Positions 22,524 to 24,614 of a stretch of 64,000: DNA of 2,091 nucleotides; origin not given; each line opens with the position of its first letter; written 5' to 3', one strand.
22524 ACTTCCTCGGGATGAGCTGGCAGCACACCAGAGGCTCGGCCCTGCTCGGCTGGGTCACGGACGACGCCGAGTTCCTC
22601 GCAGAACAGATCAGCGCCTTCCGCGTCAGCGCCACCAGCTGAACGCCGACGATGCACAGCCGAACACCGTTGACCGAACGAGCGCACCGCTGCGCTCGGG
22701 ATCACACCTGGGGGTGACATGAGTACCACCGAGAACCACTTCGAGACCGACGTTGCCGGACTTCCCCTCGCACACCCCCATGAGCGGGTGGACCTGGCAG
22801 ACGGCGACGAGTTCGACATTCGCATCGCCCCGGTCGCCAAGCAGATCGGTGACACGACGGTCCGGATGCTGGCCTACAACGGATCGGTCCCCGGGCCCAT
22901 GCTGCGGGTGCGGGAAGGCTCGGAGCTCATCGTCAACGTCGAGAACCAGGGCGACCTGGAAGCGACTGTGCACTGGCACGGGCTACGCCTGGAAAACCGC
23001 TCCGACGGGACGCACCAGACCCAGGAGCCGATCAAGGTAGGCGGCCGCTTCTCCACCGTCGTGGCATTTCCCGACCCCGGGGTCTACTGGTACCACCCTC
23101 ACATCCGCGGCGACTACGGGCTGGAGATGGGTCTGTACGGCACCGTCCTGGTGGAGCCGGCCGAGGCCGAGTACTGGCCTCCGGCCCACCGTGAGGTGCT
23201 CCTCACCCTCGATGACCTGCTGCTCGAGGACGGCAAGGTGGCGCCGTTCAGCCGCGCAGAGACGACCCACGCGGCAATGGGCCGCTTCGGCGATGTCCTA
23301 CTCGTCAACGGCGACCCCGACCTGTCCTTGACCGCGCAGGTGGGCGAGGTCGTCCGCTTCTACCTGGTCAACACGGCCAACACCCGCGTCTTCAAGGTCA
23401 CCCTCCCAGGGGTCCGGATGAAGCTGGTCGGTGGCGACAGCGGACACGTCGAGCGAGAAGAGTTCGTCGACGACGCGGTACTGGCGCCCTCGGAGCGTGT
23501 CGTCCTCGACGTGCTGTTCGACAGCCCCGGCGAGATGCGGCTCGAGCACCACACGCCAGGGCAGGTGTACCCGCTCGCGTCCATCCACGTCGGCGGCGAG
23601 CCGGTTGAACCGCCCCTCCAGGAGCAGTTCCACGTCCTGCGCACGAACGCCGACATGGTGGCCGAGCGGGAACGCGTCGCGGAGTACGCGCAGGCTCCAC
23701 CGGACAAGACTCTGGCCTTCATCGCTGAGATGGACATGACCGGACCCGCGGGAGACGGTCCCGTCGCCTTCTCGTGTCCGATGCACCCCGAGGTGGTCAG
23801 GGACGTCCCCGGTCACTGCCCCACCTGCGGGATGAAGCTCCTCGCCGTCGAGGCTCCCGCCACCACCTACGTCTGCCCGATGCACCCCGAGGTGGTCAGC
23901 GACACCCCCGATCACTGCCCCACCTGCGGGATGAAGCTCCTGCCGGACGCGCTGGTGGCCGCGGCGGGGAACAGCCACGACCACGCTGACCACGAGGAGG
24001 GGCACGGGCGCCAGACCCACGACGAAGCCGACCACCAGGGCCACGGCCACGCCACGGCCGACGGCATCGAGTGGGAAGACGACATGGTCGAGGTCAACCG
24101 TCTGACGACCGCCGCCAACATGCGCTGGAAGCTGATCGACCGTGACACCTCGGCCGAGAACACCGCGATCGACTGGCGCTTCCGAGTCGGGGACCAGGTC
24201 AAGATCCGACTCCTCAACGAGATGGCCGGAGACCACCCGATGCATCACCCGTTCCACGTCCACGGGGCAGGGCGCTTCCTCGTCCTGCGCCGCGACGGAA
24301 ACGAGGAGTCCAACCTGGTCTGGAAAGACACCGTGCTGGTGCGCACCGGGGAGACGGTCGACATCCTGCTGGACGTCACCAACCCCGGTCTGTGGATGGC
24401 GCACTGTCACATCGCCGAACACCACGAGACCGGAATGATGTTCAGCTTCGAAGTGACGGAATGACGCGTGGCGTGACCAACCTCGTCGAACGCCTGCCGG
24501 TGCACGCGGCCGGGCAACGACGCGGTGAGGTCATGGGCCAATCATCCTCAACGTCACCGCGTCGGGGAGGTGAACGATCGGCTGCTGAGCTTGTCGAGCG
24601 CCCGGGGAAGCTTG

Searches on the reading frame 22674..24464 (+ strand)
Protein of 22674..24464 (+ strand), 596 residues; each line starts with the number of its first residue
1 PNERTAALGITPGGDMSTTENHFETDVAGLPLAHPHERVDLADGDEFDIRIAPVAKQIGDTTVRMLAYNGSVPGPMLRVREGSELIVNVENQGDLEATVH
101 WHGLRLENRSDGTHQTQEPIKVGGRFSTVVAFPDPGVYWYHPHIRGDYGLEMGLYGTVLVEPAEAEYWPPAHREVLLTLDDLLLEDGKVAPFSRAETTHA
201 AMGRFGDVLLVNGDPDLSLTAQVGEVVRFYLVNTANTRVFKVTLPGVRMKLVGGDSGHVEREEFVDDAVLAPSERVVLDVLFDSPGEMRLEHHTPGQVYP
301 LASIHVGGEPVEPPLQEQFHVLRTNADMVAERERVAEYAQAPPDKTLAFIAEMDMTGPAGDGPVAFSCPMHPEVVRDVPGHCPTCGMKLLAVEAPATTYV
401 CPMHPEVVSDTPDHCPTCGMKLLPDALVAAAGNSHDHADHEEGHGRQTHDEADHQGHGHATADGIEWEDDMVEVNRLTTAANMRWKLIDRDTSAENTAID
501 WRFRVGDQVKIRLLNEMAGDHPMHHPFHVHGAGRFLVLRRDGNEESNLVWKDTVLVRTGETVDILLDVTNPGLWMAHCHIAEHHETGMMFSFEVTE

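Call 51: search_protein_families(library=pfam, proteins=[window:22674-24464:+], max_evalue=0.00001)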
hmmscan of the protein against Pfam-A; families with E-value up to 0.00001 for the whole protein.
window:22674-24464:+ (596 aa): 4 families
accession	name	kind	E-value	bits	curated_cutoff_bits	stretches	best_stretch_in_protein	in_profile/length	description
PF07731.20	Cu-oxidase_2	-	1.5e-28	99.7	20.4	1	483-595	18-134/137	Multicopper oxidase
PF07732.21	Cu-oxidase_3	-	2.3e-27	95.8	21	1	59-163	11-117/119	Multicopper oxidase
PF19335.5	HMBD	-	1.9e-20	72.9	23.6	2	399-424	2-27/28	Heavy metal binding domain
PF00394.28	Cu-oxidase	-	1.8e-08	35.1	21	0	175-275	3-115/157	Multicopper oxidase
